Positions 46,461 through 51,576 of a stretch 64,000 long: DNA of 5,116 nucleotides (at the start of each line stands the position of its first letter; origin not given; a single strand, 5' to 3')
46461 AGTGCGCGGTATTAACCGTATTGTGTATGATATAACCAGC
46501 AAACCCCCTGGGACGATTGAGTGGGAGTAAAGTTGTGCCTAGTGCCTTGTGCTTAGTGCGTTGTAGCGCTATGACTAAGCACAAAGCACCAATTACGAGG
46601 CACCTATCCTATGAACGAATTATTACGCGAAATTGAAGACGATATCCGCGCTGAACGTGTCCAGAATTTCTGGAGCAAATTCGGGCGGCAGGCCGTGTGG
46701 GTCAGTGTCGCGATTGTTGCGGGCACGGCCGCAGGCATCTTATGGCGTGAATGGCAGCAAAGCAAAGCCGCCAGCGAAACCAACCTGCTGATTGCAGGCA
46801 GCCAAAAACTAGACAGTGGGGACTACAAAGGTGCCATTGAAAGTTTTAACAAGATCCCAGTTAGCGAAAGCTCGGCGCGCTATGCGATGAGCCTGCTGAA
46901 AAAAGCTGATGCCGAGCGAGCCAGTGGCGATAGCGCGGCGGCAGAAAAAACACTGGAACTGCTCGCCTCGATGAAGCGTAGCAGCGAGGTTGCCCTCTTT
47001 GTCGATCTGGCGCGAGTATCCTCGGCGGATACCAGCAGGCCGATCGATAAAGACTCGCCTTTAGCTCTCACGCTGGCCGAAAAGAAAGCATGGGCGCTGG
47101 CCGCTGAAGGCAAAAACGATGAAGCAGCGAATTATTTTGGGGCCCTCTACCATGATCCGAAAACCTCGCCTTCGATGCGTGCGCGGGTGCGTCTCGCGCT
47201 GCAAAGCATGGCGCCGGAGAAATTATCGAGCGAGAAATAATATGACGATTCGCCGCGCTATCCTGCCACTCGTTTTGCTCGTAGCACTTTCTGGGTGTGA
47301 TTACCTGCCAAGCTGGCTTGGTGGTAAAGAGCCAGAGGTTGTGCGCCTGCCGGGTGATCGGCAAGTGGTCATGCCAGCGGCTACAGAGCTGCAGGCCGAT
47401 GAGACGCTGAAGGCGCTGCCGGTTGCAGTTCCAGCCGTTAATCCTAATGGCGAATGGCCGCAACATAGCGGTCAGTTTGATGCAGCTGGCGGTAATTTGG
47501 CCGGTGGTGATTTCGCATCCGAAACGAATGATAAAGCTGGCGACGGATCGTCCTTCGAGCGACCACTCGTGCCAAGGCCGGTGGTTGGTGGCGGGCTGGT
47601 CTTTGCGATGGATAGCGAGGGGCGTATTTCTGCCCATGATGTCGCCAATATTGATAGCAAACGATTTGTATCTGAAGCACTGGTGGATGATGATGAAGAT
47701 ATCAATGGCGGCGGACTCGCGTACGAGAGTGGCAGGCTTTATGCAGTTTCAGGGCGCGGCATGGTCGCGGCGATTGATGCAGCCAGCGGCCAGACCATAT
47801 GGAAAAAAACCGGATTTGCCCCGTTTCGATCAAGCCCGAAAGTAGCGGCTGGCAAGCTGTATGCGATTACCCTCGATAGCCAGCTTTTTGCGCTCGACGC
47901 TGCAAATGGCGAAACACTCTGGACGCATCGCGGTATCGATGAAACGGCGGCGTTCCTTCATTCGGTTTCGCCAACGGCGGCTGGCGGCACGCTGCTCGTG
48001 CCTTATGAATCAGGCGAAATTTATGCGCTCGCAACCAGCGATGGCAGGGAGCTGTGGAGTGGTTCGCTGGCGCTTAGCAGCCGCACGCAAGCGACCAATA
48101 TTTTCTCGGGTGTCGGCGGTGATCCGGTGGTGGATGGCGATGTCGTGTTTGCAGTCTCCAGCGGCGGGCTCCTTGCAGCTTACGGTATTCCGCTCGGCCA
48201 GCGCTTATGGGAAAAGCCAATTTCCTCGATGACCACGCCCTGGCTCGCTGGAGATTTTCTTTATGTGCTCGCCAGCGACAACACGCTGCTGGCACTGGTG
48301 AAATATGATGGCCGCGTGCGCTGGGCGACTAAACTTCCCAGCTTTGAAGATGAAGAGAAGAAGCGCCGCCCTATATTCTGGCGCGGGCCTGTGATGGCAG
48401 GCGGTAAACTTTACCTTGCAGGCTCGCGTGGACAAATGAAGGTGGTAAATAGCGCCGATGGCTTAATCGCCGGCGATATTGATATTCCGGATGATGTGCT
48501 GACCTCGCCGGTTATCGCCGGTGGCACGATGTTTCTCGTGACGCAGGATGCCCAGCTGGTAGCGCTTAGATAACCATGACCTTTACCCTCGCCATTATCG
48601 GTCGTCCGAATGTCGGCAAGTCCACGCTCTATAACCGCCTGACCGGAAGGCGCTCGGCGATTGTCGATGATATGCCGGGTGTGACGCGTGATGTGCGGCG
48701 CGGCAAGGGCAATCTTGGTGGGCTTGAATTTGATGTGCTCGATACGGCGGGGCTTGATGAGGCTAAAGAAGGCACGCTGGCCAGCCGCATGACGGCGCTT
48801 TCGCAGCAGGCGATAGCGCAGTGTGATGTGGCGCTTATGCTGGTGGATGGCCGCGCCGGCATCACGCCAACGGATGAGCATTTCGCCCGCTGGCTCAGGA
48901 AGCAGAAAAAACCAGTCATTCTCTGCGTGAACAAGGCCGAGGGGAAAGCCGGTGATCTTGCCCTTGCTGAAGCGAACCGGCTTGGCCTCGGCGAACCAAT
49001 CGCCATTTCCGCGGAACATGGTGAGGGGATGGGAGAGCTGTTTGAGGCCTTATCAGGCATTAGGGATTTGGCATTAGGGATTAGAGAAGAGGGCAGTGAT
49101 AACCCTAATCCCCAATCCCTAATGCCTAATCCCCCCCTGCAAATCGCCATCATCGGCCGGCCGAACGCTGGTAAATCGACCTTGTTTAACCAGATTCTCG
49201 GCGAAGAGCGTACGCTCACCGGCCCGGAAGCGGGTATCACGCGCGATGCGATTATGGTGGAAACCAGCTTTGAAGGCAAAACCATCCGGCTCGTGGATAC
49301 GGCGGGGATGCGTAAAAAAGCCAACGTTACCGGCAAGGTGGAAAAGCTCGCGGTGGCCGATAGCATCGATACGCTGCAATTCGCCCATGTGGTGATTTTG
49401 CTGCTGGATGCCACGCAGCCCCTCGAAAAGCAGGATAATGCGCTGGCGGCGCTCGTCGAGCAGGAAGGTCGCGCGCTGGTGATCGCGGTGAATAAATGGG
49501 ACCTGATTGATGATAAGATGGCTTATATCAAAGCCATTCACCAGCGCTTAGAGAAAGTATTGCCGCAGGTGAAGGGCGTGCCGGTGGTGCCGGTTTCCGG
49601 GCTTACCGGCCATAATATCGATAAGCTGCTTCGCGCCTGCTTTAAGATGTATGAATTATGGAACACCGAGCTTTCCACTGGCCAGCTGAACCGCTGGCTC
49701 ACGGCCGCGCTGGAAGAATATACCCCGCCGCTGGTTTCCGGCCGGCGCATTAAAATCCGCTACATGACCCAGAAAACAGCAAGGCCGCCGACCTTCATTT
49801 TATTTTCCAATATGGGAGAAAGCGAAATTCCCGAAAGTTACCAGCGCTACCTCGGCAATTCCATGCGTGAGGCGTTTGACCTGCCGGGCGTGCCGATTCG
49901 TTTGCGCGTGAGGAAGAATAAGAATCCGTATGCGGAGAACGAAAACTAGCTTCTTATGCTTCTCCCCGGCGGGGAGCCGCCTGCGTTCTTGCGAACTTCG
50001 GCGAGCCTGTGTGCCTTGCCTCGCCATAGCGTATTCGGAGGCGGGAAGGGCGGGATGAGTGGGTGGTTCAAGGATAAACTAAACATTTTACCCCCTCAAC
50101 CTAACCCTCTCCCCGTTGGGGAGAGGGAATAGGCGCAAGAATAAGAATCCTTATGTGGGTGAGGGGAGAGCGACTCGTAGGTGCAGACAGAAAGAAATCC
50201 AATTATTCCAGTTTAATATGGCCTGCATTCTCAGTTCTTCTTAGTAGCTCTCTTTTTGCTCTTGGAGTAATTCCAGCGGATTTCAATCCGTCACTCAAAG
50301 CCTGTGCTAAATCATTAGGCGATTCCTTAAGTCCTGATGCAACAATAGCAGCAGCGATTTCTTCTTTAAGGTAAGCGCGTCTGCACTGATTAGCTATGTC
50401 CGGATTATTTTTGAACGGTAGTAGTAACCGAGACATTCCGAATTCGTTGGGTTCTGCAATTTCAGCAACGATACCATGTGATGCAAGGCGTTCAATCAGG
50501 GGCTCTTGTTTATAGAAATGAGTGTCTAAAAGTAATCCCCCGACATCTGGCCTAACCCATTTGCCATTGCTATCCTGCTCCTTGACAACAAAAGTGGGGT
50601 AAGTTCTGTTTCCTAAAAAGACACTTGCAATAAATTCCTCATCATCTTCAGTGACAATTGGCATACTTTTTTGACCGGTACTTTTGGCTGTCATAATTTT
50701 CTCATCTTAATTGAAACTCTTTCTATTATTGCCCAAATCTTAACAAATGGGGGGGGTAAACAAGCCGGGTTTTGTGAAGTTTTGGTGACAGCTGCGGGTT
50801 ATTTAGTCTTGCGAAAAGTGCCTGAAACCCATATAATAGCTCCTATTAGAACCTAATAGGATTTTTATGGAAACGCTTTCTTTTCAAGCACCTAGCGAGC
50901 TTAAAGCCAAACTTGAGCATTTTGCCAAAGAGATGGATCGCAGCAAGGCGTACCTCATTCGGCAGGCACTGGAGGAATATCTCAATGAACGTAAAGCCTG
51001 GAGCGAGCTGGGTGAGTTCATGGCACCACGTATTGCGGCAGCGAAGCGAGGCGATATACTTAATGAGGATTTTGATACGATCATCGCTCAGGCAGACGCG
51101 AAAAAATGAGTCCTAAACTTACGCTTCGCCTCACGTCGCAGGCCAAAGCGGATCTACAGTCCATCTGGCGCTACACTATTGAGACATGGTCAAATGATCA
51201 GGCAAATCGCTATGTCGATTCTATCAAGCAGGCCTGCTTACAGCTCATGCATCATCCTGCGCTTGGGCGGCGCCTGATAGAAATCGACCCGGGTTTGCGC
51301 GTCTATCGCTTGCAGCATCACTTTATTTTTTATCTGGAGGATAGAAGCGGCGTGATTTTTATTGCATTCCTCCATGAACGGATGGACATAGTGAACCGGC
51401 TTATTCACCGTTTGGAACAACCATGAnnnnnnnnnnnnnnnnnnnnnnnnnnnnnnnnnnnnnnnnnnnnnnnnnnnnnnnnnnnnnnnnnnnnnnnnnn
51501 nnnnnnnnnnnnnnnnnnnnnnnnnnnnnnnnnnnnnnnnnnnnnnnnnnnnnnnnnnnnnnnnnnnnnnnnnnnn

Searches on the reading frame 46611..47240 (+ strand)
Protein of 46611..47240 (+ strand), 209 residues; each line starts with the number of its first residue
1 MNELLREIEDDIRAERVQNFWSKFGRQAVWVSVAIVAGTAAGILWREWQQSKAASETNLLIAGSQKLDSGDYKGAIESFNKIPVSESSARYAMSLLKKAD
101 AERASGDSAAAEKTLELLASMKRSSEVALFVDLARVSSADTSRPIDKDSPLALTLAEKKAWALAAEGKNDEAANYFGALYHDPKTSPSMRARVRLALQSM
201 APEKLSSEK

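Call 94: search_protein_families(library=pfam, max_evalue=0.0001, proteins=[window:46611-47240:+])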
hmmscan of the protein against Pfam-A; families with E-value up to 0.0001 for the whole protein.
window:46611-47240:+ (209 aa): 2 families
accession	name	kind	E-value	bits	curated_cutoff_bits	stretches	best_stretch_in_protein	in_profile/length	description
PF09976.15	TPR_21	-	7e-08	32.9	25.5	1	19-137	2-123/193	Tetratricopeptide repeat-like domain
PF14559.12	TPR_19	-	9.3e-05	23.1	25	0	67-127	2-61/68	Tetratricopeptide repeat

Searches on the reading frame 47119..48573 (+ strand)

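Call 94: search_protein_families(library=pfam, max_evalue=0.0001, proteins=[window:47119-48573:+])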
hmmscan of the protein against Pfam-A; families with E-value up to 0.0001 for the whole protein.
window:47119-48573:+ (484 aa): 4 families
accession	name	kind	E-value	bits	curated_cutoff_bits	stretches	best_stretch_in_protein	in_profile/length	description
PF13360.13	PQQ_2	-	5.9e-55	186.9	27.6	1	197-404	26-233/233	Outer membrane protein assembly factor BamB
PF01011.28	PQQ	-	1.9e-16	60.4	26.7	1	234-272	47-85/595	Glucose/ethanol/alcohol dehydrogenase, beta-propeller domain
PF13570.13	Beta-prop_ACSF4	-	1.3e-15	58.1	133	1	211-483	68-327/329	Beta-alanine-activating enzyme, beta-propeller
PF25293.1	Beta-prop_EMC1_N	-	1.1e-06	29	34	0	205-330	32-160/219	EMC1 N-terminal beta-propeller domain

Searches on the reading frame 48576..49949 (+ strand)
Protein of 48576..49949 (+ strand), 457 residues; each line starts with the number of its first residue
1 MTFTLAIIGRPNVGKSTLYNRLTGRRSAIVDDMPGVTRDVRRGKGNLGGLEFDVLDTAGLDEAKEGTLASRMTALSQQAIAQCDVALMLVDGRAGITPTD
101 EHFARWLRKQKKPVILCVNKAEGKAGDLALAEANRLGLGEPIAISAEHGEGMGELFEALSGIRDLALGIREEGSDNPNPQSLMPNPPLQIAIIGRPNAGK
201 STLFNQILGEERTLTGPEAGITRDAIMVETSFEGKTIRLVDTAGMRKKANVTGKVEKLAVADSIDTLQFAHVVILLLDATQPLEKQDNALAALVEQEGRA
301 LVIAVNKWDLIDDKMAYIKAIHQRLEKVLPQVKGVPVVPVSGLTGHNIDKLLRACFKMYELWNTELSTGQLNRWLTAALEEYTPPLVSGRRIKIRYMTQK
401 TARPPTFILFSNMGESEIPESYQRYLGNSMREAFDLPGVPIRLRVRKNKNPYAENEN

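Call 94: search_protein_families(library=pfam, max_evalue=0.0001, proteins=[window:48576-49949:+])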
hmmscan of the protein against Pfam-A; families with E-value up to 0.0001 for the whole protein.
window:48576-49949:+ (457 aa): 11 families
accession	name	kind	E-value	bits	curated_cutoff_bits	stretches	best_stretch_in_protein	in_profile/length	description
PF01926.29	MMR_HSR1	-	8.4e-54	181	21.9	2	5-120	2-113/113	50S ribosome-binding GTPase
PF14714.11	KH_dom-like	-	1.1e-28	99.8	27.3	1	366-446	2-81/81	KH-domain-like of EngA bacterial GTPase enzymes, C-terminal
PF02421.24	FeoB_N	-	7.5e-28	97.5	27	2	189-354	2-155/156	Ferrous iron transport protein B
PF00009.33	GTP_EFTU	-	4e-27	95.5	26.5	2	189-358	5-185/188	Elongation factor Tu GTP binding domain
PF00350.29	Dynamin_N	-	1.9e-13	51.2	27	0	190-229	1-39/168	Dynamin family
PF04548.22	AIG1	-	1.8e-11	44.2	27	1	189-294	2-107/212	AIG1 family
PF03193.22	RsgA_GTPase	-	3.2e-10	40.6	30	0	283-354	39-103/174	RsgA GTPase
PF08477.19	Roc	-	1.4e-06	29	27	0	5-121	2-118/119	Ras of Complex, Roc, domain of DAPkinase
PF00005.33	ABC_tran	-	4.4e-06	27.8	25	0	190-216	14-40/137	ABC transporter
PF13401.12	AAA_22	-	7e-05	23.6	27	0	5-94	8-94/130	AAA domain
PF00071.28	Ras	-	7.1e-05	22.9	21.6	0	5-64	2-62/162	Ras family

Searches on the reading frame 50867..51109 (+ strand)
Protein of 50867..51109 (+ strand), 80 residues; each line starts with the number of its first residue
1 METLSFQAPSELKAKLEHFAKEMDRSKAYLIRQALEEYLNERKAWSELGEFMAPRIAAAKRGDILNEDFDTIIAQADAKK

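Call 95: search_protein_families(library=pfam, max_evalue=0.0001, proteins=[window:50867-51109:+])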
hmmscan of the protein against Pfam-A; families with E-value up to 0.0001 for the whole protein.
window:50867-51109:+ (80 aa): 2 families
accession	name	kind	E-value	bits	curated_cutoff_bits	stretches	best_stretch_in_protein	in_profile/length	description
PF01402.27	RHH_1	-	1.5e-08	34.7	20.5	1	4-40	2-38/39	Ribbon-helix-helix protein, copG family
PF09386.16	ParD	-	1.8e-06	28.7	27.3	1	27-75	28-78/80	Antitoxin ParD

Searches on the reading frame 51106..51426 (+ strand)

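Call 95: search_protein_families(library=pfam, max_evalue=0.0001, proteins=[window:51106-51426:+])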
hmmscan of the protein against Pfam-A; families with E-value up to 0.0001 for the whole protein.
window:51106-51426:+ (106 aa): 1 family
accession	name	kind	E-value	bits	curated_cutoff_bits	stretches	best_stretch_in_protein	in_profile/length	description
PF05016.21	ParE_toxin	-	6e-19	68.9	23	1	7-94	1-88/89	ParE toxin of type II toxin-antitoxin system, parDE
